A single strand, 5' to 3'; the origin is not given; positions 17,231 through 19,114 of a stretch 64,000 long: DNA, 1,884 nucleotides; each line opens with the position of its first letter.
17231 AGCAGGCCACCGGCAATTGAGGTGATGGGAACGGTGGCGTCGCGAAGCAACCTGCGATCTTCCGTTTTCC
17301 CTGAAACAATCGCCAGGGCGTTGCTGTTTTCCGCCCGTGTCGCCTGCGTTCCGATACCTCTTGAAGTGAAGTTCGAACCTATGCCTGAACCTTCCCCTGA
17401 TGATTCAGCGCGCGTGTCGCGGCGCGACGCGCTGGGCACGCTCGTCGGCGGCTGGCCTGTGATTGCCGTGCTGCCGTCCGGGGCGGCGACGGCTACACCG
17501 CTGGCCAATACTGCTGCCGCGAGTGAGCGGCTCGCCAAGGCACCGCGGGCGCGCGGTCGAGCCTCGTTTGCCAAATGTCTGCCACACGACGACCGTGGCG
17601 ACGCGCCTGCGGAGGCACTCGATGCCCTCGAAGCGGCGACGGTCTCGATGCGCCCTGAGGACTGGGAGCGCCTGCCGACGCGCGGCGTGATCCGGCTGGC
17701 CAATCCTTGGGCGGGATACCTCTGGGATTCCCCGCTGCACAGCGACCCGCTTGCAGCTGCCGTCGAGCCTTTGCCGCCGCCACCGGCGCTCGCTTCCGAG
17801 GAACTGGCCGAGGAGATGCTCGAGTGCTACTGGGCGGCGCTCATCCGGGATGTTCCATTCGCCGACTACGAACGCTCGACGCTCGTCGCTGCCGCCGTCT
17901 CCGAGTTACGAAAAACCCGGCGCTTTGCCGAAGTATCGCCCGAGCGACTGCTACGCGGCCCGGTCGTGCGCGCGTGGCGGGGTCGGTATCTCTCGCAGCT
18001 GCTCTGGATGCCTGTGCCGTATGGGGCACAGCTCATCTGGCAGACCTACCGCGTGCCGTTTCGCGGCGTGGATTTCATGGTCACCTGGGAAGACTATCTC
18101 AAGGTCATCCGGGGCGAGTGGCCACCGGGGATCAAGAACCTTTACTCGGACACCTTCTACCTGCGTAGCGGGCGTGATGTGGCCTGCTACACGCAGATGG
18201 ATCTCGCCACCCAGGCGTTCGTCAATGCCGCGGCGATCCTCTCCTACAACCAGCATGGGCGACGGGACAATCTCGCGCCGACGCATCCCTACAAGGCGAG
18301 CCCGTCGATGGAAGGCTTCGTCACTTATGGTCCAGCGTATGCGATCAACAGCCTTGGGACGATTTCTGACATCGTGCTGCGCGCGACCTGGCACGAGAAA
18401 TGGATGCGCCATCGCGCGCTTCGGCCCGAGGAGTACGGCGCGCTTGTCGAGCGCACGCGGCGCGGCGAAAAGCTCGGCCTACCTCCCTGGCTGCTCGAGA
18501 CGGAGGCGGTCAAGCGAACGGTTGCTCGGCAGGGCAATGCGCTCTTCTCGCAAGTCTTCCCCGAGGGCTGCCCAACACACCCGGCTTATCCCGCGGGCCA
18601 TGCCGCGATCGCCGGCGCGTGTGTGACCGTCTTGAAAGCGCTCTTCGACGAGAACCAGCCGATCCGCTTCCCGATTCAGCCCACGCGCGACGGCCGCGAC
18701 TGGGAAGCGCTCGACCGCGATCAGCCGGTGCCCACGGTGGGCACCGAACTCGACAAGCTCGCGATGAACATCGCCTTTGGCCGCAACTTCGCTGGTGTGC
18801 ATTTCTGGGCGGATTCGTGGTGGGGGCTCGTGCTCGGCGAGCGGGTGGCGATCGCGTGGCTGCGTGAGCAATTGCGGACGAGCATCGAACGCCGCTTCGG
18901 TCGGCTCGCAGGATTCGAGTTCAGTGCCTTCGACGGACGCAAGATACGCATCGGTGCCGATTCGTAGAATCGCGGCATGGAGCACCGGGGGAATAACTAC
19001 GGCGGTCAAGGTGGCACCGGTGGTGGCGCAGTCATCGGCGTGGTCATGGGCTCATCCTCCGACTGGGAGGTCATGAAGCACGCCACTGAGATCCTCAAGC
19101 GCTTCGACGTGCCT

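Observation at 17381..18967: Tat-exported vanadium haloperoxidase-like enzyme inserted between accA and purE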

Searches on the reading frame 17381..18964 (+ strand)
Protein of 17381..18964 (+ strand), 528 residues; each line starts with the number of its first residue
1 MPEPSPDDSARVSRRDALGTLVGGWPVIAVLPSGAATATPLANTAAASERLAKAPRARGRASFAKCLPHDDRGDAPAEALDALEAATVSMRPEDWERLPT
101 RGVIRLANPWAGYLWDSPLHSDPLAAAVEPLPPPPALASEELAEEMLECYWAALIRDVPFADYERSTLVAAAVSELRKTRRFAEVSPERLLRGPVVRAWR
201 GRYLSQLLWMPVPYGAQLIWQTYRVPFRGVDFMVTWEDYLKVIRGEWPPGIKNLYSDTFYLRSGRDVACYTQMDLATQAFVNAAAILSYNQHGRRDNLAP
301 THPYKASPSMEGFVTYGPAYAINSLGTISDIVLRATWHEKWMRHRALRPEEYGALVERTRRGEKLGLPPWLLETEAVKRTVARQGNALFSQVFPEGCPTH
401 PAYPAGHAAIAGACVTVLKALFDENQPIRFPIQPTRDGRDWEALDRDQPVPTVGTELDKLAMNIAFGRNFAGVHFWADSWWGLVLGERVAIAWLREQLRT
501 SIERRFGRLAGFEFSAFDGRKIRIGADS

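Call 5: search_protein_families(library=pfam, proteins=[window:17381-18964:+], max_evalue=1)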
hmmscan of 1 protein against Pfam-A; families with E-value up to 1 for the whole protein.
window:17381-18964:+ (528 aa): 1 family
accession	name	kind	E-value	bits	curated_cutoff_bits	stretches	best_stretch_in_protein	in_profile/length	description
PF01569.27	PAP2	-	3.3e-07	30.5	27.2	1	391-494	47-122/130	PAP2 superfamily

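Call 6: search_protein_families(library=ncbifam, proteins=[window:17381-18964:+], max_evalue=1)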
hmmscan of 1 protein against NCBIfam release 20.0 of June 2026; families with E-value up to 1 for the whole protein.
window:17381-18964:+ (528 aa): 0 families

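Call 7: search_solved_structures(query=window:17381-18964:+, max_evalue=1, show_alignments=3)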
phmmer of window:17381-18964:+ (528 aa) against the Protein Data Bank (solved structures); distinct sequences matched with E-value up to 1: 10.
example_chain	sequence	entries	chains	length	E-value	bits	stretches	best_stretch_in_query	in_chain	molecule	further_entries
1qi9_A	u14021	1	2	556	8.3e-54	186.4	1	61-526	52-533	Vanadium-dependent bromoperoxidase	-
7qvw_AAA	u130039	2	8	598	1.4e-43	152.6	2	212-519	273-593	Vanadium-dependent bromoperoxidase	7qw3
1qhb_A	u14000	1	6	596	3.2e-43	151.4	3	387-519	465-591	HALOPEROXIDASE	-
7qwi_AAA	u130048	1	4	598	1.2e-41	146.2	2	212-519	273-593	Vanadium-dependent bromoperoxidase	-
1up8_A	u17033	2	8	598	1.3e-41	146.1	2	212-519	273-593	VANADIUM-DEPENDENT BROMOPEROXIDASE 1 | Vanadium-dependent bromoperoxidase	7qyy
8vgx_A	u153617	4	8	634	1.9e-41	145.6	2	212-519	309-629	Vanadium-dependent bromoperoxidase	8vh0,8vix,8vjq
5aa6_A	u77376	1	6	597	1.3e-36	129.6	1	62-522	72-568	VANADIUM-DEPENDENT BROMOPEROXIDASE 2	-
8q21_A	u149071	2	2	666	9.6e-36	126.8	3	386-501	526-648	Vanadium-dependent bromoperoxidase, putative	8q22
5lpc_A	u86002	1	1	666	9.6e-36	126.7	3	386-501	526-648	Vanadium-dependent bromoperoxidase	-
8q20_A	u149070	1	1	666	1.3e-35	126.3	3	386-501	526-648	Vanadium-dependent bromoperoxidase, putative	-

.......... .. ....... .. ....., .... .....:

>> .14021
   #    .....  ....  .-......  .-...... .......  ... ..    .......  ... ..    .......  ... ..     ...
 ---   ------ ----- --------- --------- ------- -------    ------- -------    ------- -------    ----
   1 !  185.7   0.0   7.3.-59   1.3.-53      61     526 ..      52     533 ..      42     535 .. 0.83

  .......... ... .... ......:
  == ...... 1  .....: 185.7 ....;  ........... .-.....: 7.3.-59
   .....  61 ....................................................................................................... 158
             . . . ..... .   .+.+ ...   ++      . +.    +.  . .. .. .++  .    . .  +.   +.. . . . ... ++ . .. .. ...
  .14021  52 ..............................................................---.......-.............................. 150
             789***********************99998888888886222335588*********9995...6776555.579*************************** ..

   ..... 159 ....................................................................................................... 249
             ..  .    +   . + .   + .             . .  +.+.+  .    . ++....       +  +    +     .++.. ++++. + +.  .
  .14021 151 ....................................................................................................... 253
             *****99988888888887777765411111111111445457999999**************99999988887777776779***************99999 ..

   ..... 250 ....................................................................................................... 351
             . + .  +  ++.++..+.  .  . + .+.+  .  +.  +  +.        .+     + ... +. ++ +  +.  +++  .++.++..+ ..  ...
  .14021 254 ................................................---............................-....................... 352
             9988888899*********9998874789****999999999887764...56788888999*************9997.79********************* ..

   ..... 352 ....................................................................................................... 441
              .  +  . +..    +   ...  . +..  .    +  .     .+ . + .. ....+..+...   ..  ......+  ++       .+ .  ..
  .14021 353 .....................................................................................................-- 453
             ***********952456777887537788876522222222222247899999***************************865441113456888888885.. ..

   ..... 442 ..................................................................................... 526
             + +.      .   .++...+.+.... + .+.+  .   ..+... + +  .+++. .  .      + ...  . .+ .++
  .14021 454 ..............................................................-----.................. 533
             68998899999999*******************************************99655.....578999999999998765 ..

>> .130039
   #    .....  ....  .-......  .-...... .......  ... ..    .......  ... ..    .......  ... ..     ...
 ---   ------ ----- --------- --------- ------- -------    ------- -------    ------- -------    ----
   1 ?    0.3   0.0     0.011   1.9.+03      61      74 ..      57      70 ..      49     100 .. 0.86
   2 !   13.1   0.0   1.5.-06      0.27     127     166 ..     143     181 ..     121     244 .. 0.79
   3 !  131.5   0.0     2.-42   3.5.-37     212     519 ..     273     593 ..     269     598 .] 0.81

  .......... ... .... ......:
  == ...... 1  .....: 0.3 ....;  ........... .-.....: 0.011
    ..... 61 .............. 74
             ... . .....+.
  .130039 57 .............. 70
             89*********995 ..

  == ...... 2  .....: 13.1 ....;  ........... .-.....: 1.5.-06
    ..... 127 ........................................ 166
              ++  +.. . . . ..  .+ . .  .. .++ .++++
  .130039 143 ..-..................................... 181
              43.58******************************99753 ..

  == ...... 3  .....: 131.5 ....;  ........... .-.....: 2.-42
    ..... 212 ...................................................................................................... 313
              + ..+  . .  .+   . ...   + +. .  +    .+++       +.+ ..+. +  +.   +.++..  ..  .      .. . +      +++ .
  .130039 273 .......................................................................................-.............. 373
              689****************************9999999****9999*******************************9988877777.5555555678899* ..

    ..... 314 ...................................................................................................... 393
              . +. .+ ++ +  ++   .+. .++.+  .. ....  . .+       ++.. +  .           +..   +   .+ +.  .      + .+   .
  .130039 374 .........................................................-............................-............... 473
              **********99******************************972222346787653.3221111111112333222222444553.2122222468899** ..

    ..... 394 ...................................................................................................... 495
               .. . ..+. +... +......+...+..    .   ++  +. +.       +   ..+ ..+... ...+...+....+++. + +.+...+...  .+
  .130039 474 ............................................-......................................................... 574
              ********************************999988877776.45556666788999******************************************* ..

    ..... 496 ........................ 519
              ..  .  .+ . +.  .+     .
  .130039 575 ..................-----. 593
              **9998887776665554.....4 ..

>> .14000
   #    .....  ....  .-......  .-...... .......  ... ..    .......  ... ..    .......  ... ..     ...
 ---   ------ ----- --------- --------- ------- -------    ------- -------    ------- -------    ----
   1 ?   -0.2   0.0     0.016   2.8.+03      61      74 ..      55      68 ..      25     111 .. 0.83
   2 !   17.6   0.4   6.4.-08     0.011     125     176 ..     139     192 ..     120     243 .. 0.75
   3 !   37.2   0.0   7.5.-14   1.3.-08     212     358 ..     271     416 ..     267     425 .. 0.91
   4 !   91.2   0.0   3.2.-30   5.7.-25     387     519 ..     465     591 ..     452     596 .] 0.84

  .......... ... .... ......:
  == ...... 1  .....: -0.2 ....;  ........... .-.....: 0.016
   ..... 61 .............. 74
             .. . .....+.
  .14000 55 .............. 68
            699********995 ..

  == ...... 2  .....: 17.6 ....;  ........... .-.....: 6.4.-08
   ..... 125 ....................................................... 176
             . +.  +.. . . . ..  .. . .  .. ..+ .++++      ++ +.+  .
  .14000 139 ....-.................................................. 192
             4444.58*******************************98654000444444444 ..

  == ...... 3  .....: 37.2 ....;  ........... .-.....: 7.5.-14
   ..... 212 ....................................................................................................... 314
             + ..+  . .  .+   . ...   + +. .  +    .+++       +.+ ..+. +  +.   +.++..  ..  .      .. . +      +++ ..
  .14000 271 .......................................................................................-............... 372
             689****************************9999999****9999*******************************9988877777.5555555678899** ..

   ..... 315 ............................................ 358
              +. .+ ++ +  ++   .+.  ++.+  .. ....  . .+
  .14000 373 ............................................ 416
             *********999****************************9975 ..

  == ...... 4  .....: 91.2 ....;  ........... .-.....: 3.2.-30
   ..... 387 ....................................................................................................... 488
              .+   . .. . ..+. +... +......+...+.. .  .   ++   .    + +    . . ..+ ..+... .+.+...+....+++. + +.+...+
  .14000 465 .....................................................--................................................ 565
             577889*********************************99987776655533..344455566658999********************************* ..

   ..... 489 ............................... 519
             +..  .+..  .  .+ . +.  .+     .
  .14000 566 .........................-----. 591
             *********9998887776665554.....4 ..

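Call 8: find_homologous_proteins(query=window:17381-18964:+, max_evalue=0.00001)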
Query window:17381-18964:+ (528 aa): 1824 proteins with E <= 0.00001 among 8000 candidates; the best 120 are listed.
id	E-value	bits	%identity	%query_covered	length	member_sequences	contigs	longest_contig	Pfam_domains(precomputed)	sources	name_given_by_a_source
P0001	0.0e+0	1219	100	100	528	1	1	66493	PF22778.4,PF01569.28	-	-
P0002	0.0e+0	1060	88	98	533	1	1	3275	PF22778.4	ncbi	ncbi:MAG: hypothetical protein ACK4XK_09795 [Casimicrobiaceae bacterium]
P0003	0.0e+0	1025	84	98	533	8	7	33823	PF22778.4,PF01569.28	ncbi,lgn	-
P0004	2.4e-272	923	81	91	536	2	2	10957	PF22778.4,PF01569.28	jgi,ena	-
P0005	2.0e-254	863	72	99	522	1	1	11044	PF22778.4,PF01569.28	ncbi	-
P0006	1.2e-176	607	56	93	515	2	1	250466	PF22778.4,PF01569.28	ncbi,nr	ncbi:MAG: phosphatase PAP2 family protein [Betaproteobacteria bacterium]|nr:MAG: phosphatase PAP2 fa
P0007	6.3e-176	604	57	89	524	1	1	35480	PF22778.4,PF01569.28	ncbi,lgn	-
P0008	1.9e-175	603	56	88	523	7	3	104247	PF22778.4,PF01569.28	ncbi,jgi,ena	ncbi:MAG: vanadium-dependent haloperoxidase [Burkholderiales bacterium]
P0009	5.9e-175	601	56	91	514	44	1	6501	PF22778.4,PF01569.28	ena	-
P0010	1.0e-174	600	56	94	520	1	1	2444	PF22778.4,PF01569.28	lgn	-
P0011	3.2e-174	599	57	89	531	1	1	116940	PF22778.4,PF01569.28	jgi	jgi:membrane-associated phospholipid phosphatase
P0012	1.7e-173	596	57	90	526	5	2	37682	PF22778.4,PF01569.28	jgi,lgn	-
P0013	1.9e-172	593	56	89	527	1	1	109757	PF22778.4,PF01569.28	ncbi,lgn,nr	ncbi:MAG: vanadium-dependent haloperoxidase [Burkholderiales bacterium]|nr:vanadium-dependent halope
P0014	3.6e-172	592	57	89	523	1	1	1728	PF22778.4,PF01569.28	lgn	-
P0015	4.9e-172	592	56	93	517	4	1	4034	PF22778.4,PF01569.28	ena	-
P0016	6.4e-171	588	55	90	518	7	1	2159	PF22778.4,PF01569.28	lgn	-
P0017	2.1e-170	586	54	98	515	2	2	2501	PF22778.4,PF01569.28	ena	-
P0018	4.4e-170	585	56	90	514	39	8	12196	PF22778.4,PF01569.28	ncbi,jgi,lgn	jgi:membrane-associated phospholipid phosphatase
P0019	5.5e-170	585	56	89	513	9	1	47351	PF22778.4,PF01569.28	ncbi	-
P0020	7.3e-170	584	54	93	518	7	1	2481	PF22778.4,PF01569.28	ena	-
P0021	8.8e-170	584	55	93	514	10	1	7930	PF22778.4,PF01569.28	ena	-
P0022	2.4e-169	583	54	98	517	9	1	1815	PF22778.4,PF01569.28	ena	-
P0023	4.1e-169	582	55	89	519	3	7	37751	PF22778.4,PF01569.28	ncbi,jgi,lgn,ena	-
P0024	1.6e-168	580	54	90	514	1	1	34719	PF22778.4,PF01569.28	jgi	jgi:hypothetical protein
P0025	1.9e-168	580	56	89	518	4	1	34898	PF22778.4,PF01569.28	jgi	jgi:PAP2 superfamily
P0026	1.9e-168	580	53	99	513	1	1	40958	PF22778.4,PF01569.28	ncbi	-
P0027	3.7e-168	579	55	90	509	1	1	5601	PF22778.4,PF01569.28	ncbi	-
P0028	4.8e-168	578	56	90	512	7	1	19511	PF22778.4,PF01569.28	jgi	jgi:membrane-associated phospholipid phosphatase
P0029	1.0e-167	577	55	91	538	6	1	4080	PF22778.4,PF01569.28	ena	-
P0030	6.8e-167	575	53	94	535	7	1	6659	PF22778.4,PF01569.28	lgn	-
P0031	1.0e-166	574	54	96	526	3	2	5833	PF22778.4,PF01569.28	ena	-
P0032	1.1e-166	574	56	89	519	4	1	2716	PF22778.4,PF01569.28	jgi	jgi:membrane-associated phospholipid phosphatase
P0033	1.6e-166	573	56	89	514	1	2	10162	PF22778.4,PF01569.28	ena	-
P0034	1.7e-166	573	55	88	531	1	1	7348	PF22778.4,PF01569.28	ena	-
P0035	2.6e-166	573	53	94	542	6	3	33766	PF22778.4,PF01569.28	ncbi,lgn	-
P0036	2.7e-166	573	55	89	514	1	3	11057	PF22778.4,PF01569.28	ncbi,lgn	-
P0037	4.3e-166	572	53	93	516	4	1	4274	PF22778.4,PF01569.28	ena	-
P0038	5.7e-166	572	55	89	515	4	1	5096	PF22778.4,PF01569.28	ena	-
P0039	1.8e-165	570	52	94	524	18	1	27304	PF22778.4,PF01569.28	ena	-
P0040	2.7e-164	566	54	91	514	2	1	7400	PF22778.4,PF01569.28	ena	-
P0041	7.2e-164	565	53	91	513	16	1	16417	PF22778.4,PF01569.28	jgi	-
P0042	8.0e-164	564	54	92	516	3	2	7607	PF22778.4,PF01569.28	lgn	-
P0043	5.4e-163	562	54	89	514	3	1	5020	PF22778.4,PF01569.28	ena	-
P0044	5.4e-163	562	55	89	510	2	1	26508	PF22778.4,PF01569.28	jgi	jgi:PAP2 superfamily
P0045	3.2e-162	559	54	89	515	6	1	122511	PF22778.4,PF01569.28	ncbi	-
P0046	4.5e-162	559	54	88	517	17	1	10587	PF22778.4,PF01569.28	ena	-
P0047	4.5e-162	559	55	88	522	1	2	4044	PF22778.4,PF01569.28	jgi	jgi:PAP2 superfamily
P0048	5.2e-162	558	53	92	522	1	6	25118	PF22778.4,PF01569.28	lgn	-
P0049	2.1e-161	556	55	89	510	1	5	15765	PF22778.4,PF01569.28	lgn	-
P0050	2.3e-161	556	54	88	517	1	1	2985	PF22778.4,PF01569.28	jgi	jgi:hypothetical protein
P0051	7.5e-161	555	52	93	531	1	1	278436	PF22778.4,PF01569.28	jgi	jgi:PAP2 superfamily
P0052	1.8e-160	553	53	93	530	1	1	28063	PF22778.4,PF01569.28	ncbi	-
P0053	3.9e-160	552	55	89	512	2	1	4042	PF22778.4,PF01569.28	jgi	jgi:hypothetical protein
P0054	7.3e-160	551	56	84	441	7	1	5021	PF22778.4,PF01569.28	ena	-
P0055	9.3e-160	551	51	94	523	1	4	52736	PF22778.4,PF01569.28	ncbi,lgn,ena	-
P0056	7.6e-159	548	54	89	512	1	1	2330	PF22778.4,PF01569.28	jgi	jgi:membrane-associated phospholipid phosphatase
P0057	6.3e-158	545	53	90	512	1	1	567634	PF22778.4,PF01569.28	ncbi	-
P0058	2.0e-157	543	54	88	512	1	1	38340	PF22778.4,PF01569.28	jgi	jgi:hypothetical protein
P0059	2.2e-157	543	53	92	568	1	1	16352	PF22778.4,PF01569.28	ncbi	-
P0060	2.5e-157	543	53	89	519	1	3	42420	PF22778.4,PF01569.28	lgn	-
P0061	4.2e-157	542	55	88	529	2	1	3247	PF22778.4,PF01569.28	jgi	jgi:PAP2 superfamily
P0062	7.5e-157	541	53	89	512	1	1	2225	PF22778.4,PF01569.28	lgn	-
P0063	3.8e-156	539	52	97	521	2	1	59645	PF22778.4,PF01569.28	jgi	jgi:membrane-associated phospholipid phosphatase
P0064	4.5e-156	539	53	94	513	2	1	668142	PF22778.4,PF01569.28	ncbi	-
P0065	4.1e-133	463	53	76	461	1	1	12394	PF22778.4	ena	-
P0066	1.1e-121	425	51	74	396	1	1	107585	PF22778.4,PF01569.28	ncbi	ncbi:MAG: vanadium-dependent haloperoxidase [Burkholderiales bacterium]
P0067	1.5e-120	422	57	60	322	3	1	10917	PF22778.4,PF01569.28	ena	-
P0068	1.7e-104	369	42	88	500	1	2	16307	PF22778.4,PF01569.28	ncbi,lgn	-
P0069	4.1e-100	354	44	84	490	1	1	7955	PF22778.4,PF01569.28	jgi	jgi:PAP2 superfamily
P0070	2.2e-99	352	43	88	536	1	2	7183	PF22778.4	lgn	-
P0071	2.2e-99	352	42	88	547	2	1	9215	PF22778.4,PF01569.28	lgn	-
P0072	6.9e-99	350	42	88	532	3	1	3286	PF22778.4,PF01569.28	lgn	-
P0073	8.3e-99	350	43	89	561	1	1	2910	PF22778.4,PF01569.28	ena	-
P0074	1.2e-98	349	42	88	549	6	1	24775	PF22778.4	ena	-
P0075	1.6e-98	349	43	88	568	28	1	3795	PF22778.4,PF01569.28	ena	-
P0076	3.4e-98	348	43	88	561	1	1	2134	PF22778.4,PF01569.28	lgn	-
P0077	1.2e-96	343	43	88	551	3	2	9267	PF22778.4,PF01569.28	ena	-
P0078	1.5e-96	342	40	92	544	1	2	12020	PF22778.4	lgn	-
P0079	1.9e-96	342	43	88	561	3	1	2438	PF22778.4,PF01569.28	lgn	-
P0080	2.1e-96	342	42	88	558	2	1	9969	PF22778.4,PF01569.28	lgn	-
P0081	2.4e-96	342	43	88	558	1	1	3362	PF22778.4,PF01569.28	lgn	-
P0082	2.9e-96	341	43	88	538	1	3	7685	PF22778.4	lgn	-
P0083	4.9e-96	341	40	88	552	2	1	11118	PF22778.4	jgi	jgi:hypothetical protein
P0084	5.4e-96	341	42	88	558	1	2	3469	PF22778.4,PF01569.28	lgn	-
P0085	1.4e-95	339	42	88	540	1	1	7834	PF22778.4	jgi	jgi:hypothetical protein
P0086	2.9e-95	338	40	88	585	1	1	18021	PF22778.4,PF01569.28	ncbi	ncbi:MAG: vanadium-dependent haloperoxidase [Blastocatellia bacterium]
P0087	3.4e-95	338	42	88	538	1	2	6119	PF22778.4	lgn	-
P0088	4.4e-95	338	40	88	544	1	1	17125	PF22778.4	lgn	-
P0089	1.4e-94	336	41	88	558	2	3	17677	PF22778.4,PF01569.28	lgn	-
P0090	1.4e-94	336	41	88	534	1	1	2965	PF22778.4,PF01569.28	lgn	-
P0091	1.6e-94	336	41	88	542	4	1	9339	PF22778.4,PF01569.28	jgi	-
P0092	2.1e-94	335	41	88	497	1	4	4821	PF22778.4,PF01569.28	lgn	-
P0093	3.2e-94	335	40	88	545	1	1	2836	PF22778.4,PF01569.28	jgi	jgi:membrane-associated phospholipid phosphatase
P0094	4.6e-94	334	40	88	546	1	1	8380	PF22778.4,PF01569.28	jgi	jgi:membrane-associated phospholipid phosphatase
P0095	7.7e-94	333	41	88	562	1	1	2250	PF22778.4,PF01569.28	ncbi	-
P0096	7.7e-94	333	42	88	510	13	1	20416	PF22778.4,PF01569.28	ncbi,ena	-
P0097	7.7e-94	333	42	88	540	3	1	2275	PF22778.4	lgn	-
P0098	8.6e-94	333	42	88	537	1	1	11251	PF22778.4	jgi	jgi:hypothetical protein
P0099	9.3e-94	333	40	88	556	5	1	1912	PF22778.4,PF01569.28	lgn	-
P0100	9.9e-94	333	40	88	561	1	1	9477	PF22778.4,PF01569.28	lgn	-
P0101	1.1e-93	333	41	88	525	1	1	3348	PF22778.4,PF01569.28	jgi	jgi:hypothetical protein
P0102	1.2e-93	333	40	88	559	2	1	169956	PF22778.4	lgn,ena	-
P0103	2.0e-93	332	41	88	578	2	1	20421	PF22778.4,PF01569.28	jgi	jgi:hypothetical protein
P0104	2.2e-93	332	40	88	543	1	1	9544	PF22778.4,PF01569.28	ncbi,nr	ncbi:MAG: vanadium-dependent haloperoxidase [Acidobacteriota bacterium]|nr:vanadium-dependent halope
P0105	2.4e-93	332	42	88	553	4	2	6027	PF22778.4,PF01569.28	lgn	-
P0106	2.7e-93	332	39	99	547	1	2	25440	PF22778.4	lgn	-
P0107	3.3e-93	331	41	88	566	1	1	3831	PF22778.4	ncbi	-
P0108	3.4e-93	331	41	87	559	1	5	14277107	PF22778.4,PF01569.28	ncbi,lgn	ncbi:MAG: vanadium-dependent haloperoxidase [Caldilineaceae bacterium]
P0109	5.0e-93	331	39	88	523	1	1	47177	PF22778.4,PF01569.28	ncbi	ncbi:MAG: vanadium-dependent haloperoxidase [Blastocatellia bacterium]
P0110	5.5e-93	331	41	88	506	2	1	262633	PF22778.4,PF01569.28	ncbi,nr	ncbi:MAG: phosphatase PAP2 family protein [Caldilinea sp. CFX5]|nr:phosphatase PAP2 family protein [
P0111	6.0e-93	330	40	88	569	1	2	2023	PF22778.4,PF01569.28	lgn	-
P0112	9.6e-93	330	41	88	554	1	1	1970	PF22778.4,PF01569.28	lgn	-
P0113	1.3e-92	329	41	88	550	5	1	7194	PF22778.4,PF01569.28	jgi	jgi:hypothetical protein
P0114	1.4e-92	329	41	88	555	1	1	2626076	PF22778.4,PF01569.28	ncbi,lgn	ncbi:MAG: vanadium-dependent haloperoxidase [Caldilineaceae bacterium]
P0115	1.4e-92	329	41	88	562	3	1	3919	PF22778.4,PF01569.28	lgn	-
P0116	1.4e-92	329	40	88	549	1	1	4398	PF22778.4,PF01569.28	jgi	jgi:hypothetical protein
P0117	1.5e-92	329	40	88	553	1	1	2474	PF22778.4,PF01569.28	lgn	-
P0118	1.7e-92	329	40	97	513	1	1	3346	PF22778.4,PF01569.28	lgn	-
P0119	1.7e-92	329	42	88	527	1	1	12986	PF22778.4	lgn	-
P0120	1.8e-92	329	39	88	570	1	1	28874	PF22778.4,PF01569.28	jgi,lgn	jgi:hypothetical protein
